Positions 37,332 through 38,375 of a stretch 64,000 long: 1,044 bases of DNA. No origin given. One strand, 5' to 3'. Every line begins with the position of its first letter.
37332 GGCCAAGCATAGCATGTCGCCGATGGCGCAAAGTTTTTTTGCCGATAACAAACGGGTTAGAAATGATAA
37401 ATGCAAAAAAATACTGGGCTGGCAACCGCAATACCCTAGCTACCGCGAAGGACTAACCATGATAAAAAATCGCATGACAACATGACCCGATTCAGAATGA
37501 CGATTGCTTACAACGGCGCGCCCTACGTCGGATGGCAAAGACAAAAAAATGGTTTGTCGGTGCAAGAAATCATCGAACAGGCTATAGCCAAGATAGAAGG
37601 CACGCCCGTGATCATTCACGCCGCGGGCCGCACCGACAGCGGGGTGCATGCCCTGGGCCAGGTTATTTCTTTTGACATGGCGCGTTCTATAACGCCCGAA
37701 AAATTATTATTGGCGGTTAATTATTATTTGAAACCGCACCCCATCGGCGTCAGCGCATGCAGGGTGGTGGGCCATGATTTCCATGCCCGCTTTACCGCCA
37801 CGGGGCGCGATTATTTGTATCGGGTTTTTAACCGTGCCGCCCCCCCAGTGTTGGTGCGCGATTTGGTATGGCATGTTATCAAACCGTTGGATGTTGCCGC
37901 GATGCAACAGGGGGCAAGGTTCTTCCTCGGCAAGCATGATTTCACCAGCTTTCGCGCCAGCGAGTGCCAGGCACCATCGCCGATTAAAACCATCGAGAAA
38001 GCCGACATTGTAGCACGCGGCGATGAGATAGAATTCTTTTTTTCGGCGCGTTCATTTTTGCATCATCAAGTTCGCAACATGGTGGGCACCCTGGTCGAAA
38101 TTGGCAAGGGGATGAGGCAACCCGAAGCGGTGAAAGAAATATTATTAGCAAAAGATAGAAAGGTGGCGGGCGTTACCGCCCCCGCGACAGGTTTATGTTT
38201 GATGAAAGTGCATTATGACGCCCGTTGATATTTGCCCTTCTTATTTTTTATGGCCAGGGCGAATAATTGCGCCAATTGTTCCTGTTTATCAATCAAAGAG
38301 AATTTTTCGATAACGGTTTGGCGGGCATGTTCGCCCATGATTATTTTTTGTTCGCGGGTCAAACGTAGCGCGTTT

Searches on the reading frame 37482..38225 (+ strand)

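Call 28: search_protein_families(library=pfam, proteins=[window:37482-38225:+])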
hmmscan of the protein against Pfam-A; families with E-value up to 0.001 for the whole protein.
window:37482-38225:+ (248 aa): 1 family
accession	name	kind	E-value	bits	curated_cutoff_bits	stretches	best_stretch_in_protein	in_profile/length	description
PF01416.25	PseudoU_synth_1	-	1.1e-43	148.5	23.3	2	146-246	3-108/108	tRNA pseudouridine synthase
